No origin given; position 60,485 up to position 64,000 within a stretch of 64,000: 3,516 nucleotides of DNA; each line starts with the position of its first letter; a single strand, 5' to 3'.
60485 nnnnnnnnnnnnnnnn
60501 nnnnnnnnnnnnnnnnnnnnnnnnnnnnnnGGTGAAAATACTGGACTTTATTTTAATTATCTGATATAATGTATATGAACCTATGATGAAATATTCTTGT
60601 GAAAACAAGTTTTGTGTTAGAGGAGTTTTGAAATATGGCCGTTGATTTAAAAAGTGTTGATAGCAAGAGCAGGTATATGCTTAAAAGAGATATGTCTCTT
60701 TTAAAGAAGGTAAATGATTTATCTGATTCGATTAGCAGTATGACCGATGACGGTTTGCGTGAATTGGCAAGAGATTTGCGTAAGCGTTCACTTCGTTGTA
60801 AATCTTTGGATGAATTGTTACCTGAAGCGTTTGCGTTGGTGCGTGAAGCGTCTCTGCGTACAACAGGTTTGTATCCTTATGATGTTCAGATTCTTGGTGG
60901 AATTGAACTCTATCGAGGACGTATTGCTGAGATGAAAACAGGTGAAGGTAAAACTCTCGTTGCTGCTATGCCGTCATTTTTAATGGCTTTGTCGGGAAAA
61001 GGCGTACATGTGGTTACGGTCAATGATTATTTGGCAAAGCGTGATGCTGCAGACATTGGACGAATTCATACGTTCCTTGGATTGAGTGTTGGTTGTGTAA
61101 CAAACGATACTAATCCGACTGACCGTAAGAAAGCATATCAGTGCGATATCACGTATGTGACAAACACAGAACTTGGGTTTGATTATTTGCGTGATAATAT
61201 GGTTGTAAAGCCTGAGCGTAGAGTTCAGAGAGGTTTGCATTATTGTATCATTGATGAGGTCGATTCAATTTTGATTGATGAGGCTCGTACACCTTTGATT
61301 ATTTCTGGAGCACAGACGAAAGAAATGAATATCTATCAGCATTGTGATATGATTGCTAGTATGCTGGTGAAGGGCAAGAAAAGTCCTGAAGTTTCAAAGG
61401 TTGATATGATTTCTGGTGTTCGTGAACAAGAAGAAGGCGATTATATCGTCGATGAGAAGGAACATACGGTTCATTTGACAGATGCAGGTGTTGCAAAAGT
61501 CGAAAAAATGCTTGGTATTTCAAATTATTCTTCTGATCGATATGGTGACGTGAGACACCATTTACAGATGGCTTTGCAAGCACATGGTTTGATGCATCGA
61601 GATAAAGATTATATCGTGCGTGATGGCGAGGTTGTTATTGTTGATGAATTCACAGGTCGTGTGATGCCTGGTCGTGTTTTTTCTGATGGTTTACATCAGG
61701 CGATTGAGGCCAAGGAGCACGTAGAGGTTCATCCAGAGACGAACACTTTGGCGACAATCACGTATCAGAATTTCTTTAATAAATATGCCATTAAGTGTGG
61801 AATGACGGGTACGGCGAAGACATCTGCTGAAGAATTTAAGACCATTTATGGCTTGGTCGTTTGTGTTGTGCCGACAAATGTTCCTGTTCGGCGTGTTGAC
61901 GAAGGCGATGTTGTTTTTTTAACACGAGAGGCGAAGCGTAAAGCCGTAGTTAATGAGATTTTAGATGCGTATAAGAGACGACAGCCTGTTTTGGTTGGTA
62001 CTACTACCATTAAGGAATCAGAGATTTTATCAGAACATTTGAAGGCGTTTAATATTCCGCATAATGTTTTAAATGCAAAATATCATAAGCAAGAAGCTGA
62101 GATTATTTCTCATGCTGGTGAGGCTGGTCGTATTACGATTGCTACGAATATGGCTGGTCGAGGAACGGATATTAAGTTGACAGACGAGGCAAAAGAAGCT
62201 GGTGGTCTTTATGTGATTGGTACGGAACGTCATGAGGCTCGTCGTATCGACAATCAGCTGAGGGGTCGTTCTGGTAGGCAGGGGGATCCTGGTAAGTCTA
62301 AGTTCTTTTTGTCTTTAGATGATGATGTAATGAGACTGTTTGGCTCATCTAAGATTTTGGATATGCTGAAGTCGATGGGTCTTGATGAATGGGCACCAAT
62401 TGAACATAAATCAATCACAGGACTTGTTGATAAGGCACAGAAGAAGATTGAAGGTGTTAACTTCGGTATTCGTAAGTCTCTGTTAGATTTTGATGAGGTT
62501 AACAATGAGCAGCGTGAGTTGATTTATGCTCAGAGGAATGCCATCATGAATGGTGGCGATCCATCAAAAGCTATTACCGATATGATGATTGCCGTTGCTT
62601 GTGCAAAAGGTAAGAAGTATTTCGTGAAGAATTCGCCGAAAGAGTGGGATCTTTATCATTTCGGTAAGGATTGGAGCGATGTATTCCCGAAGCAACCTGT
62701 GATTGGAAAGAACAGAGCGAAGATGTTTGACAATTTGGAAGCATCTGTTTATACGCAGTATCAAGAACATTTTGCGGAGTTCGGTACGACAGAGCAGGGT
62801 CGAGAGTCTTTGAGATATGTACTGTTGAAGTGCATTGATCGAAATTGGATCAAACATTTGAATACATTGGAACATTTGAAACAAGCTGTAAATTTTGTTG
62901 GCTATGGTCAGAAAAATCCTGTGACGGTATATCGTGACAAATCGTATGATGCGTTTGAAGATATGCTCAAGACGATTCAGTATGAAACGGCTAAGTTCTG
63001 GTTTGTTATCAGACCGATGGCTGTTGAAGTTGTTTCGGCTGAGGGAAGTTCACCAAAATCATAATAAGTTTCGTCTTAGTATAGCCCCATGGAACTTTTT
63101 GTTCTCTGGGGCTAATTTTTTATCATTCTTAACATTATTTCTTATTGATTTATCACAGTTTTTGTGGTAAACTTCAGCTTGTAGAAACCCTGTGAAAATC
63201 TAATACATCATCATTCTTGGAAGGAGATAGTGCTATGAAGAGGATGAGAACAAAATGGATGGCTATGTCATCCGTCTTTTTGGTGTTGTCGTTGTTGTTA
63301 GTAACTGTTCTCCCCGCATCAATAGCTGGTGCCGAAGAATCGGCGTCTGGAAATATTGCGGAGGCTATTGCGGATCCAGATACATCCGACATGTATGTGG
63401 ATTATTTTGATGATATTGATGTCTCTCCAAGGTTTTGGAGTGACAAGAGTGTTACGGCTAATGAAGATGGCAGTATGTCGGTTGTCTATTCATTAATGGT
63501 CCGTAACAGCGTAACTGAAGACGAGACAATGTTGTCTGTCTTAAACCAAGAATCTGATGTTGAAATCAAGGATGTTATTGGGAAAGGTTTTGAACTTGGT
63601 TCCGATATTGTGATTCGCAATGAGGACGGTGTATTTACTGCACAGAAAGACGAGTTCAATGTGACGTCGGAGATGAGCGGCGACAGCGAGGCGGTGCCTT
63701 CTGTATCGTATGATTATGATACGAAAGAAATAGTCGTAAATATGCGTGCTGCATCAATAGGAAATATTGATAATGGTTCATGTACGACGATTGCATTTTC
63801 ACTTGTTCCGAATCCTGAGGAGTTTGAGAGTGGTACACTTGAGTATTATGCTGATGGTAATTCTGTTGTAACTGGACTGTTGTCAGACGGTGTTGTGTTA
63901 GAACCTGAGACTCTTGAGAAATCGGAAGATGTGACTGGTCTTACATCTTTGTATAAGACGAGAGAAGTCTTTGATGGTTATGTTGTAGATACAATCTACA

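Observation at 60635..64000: Accessory SecA2-like ATPase on a mobile element, followed by a signal-peptide protein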

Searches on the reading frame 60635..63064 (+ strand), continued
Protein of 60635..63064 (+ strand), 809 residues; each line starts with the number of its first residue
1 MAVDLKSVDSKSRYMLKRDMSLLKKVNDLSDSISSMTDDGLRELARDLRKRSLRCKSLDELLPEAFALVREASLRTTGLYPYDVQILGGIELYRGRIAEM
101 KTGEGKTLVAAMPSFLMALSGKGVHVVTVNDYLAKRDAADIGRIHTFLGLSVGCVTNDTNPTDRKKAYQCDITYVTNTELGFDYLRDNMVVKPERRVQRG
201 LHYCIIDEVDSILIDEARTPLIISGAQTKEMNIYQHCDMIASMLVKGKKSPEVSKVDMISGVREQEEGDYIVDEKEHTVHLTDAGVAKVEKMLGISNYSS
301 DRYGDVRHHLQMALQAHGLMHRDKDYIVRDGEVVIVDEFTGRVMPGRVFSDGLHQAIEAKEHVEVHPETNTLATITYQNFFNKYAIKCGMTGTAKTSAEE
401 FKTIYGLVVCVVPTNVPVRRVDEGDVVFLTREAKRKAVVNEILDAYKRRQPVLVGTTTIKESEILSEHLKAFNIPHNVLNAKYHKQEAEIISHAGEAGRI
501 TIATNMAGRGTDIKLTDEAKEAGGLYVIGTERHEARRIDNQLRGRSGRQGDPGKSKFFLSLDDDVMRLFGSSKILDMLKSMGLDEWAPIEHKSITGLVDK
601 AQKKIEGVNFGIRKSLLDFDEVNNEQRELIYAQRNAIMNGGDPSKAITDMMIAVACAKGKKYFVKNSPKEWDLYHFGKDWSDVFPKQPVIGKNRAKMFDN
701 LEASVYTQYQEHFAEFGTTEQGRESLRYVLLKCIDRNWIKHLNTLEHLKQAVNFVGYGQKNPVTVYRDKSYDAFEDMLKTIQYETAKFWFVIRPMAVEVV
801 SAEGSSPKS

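Call 69: search_protein_families(library=pfam, proteins=[L001:12601-15531:+, L005:13196-16273:+, L005:12479-13018:+, L002:21367-21825:+, L005:9387-9926:+, L001:20575-22428:+, L001:16230-16907:+, L002:16973-18826:+], max_evalue=0.01)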
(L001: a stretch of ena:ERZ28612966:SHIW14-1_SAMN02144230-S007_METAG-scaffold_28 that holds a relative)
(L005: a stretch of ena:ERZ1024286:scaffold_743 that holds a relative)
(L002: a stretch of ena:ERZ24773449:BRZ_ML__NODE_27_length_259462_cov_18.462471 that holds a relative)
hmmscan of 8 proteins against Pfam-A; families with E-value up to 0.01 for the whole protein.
L001:12601-15531:+ (976 aa): 3 families
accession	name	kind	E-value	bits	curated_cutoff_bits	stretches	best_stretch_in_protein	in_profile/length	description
PF18655.7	SHIRT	-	4.5e-71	236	22.4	6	654-724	16-82/82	SHIRT domain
PF05738.19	Cna_B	-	6.4e-22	78.2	22.3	1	825-901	1-81/87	Cna protein B-type domain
PF05887.16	Trypan_PARP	-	0.00097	19.6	100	1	264-299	60-99/134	Procyclic acidic repetitive protein (PARP)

L005:13196-16273:+ (1025 aa): 3 families
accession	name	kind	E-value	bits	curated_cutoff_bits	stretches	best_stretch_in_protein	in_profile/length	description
PF18655.7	SHIRT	-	3.4e-88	290.8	22.4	7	613-690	5-82/82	SHIRT domain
PF05738.19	Cna_B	-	6.6e-22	78.2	22.3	1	880-957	2-78/87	Cna protein B-type domain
PF00746.26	Gram_pos_anchor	-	0.00011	22.5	20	1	991-1023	10-41/43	LPXTG cell wall anchor motif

L005:12479-13018:+ (179 aa): 2 families
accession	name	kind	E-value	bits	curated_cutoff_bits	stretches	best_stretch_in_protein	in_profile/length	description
PF18936.5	DUF5684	-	1.3e-16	61.4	27.4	1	47-125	1-80/81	Family of unknown function (DUF5684)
PF12725.13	DUF3810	-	0.0071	16.2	28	0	70-167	27-126/311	Protein of unknown function (DUF3810)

L002:21367-21825:+ (152 aa): 2 families
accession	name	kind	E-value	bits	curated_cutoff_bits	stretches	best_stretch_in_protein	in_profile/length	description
PF10502.14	Peptidase_S26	-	6.5e-36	124.3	22.9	1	2-146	9-167/168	Signal peptidase, peptidase S26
PF00717.28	Peptidase_S24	-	2.1e-05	24.6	23.3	1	21-68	40-84/116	Peptidase S24-like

L005:9387-9926:+ (179 aa): 0 families

L001:20575-22428:+ (618 aa): 1 family
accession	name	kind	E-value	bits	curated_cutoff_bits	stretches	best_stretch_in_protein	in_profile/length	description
PF13306.12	LRR_5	-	1.8e-06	28.3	27.7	1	200-320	7-123/127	BspA type Leucine rich repeat region (6 copies)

L001:16230-16907:+ (225 aa): 0 families

L002:16973-18826:+ (617 aa): 1 family
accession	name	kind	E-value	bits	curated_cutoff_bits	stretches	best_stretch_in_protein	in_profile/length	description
PF13306.12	LRR_5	-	0.00038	20.8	27.7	1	113-214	7-104/127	BspA type Leucine rich repeat region (6 copies)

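Call 76: find_related_loci(query=window:60635-63064:+, collection=genome_contigs, flank=10000)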
Query window:60635-63064:+ (809 aa) in genome_contigs; peptide patterns used: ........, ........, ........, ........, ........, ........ (x = any residue, [..] = any of these).
600 stretches matched a pattern (row limit reached: there are more); 600 encode a relative of the query (tblastn E <= 1e-3); the best 80 are kept; 80 distinct loci.
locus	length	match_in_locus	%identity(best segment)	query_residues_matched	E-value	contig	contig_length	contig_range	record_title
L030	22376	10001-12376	52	10-793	0e+0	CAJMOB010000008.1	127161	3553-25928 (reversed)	TPA_asm: uncultured bacterium isolate ERR1430482-bin.12 genome assembly, contig: NODE_82_length_127161_cov_12.245158, wh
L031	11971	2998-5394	52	1-793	0e+0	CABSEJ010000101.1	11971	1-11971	MAG TPA_asm: uncultured Blautia sp. isolate MGYG-HGUT-02215 genome assembly, contig: GUT_GENOME138767_101, whole genome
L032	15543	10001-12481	50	1-808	0e+0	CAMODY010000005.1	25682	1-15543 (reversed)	MAG: uncultured Clostridia bacterium isolate SRR873602_bin.47_metaWRAP_v1.3_MAG genome assembly, contig: NODE_3304_lengt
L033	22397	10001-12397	51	1-793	0e+0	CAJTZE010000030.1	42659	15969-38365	MAG TPA_asm: uncultured Dorea sp. isolate MGBC121214 genome assembly, contig: MGBC121214.30, whole genome shotgun sequen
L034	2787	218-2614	51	1-793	0e+0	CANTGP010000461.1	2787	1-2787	MAG TPA_asm: uncultured Lachnospiraceae bacterium isolate SRR13921779_bin.103_metawrap_v1.3_MAG genome assembly, contig:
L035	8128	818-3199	51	6-793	0e+0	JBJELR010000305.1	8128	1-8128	MAG: Lachnospiraceae bacterium isolate PUUB16_bin.040 NODE_5765_length_8128_cov_6.594575, whole genome shotgun sequence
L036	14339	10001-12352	51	10-787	0e+0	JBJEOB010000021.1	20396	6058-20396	MAG: Lachnospiraceae bacterium isolate LOHA06_bin.032 NODE_1345_length_20396_cov_8.471462, whole genome shotgun sequence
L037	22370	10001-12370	51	10-793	0e+0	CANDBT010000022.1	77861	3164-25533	MAG TPA_asm: uncultured bacterium isolate ERR6760060_bin.77_metawrap_v1.3_MAG genome assembly, contig: ERZ12802922.345,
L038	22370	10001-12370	50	10-793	0e+0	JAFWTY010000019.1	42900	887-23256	MAG: Lachnospiraceae bacterium isolate RGIG6068 Sheep_Omasum-5__c512403, whole genome shotgun sequence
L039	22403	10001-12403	50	1-793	0e+0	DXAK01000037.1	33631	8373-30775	MAG TPA_asm: Candidatus Mediterraneibacter pullicola isolate ChiSjej2B20-11307 ChiSjej2B20M5__C184670_L33631_SAMN0800993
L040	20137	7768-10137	52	10-793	0e+0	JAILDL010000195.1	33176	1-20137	MAG: Lachnospiraceae bacterium isolate RUI019 k141_7560542_flag=0_multi=12.0000_len=33176, whole genome shotgun sequence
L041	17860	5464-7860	50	1-793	0e+0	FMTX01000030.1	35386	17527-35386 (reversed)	Lachnospiraceae bacterium YSD2013 genome assembly, contig: IE16DRAFT_scaffold00025.25, whole genome shotgun sequence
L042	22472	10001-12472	49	1-793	0e+0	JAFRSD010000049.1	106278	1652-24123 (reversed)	MAG: Lachnospiraceae bacterium isolate RGIG2751 Goat_Omasum-5__c712155, whole genome shotgun sequence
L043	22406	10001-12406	48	1-794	0e+0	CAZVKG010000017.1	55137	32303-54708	MAG TPA_asm: uncultured Eubacteriales bacterium isolate SRP241341_co1_252 genome assembly, contig: NODE_720_length_55137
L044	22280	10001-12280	49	6-787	0e+0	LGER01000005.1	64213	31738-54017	MAG: Desulfonauticus sp. 38_4375 PW_scaffold_25, whole genome shotgun sequence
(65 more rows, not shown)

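Call 79: search_protein_families(library=phrogs, proteins=[window:60635-63064:+], max_evalue=0.001)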
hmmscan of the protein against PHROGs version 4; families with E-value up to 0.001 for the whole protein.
window:60635-63064:+ (809 aa): 2 families
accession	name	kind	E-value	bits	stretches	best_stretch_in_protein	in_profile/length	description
phrog_32805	-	unknown function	1.4e-240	801.7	1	21-783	4-764/806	-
phrog_16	-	DNA, RNA and nucleotide metabolism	3.2e-08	33.3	1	78-514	272-559/986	DNA helicase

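Call 94: search_protein_families(library=padloc, proteins=[window:60635-63064:+], max_evalue=0.001)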
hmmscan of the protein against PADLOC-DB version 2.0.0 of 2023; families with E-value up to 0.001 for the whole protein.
window:60635-63064:+ (809 aa): 0 families

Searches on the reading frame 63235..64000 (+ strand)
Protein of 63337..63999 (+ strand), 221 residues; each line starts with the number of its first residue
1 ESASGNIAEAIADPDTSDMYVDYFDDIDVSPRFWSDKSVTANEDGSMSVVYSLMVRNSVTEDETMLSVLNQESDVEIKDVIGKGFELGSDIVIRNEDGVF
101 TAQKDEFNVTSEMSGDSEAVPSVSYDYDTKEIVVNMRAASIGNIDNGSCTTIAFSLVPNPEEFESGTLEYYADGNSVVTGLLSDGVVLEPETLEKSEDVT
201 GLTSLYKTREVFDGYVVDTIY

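Call 6: search_protein_families(library=pfam, proteins=[window:63235-64000:+], max_evalue=0.01)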
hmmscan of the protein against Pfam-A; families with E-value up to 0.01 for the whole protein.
window:63235-64000:+ (255 aa): 0 families

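Call 7: search_protein_families(library=ncbifam, proteins=[window:63235-64000:+], max_evalue=0.01)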
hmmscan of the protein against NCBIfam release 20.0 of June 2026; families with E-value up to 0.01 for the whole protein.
window:63235-64000:+ (255 aa): 0 families

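Call 86: predict_structure(protein=window:63337-63999:+)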
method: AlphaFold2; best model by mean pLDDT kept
length: 221 residues; sequences in the alignment: 1
mean_pLDDT: 37.0   pTM: 0.26
mean pLDDT of the five models: 37.0, 36.6, 35.6, 31.1, 27.2
residues with pLDDT >= 90: 0; 70-90: 0; 50-70: 12; < 50: 209
segments of 3 or more residues with pLDDT < 50: 1-42, 44-121, 134-208, 210-212, 215-221
pLDDT, mean of each block of 10 residues (from residue 1): 28 29 33 40 43 38 27 27 32 40 35 41 50 44 35 38 40 34 33 39 40 47 43
secondary structure, 60 per line:
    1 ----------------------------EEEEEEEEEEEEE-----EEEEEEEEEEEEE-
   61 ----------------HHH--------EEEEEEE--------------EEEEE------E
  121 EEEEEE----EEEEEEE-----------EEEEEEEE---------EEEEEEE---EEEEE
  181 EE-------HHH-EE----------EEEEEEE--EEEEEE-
elements in order: E29-41 E47-59 E88-94 E109-113 E120-126 E131-137 E149-156 E166-172 E176-182 E206-212 E215-220
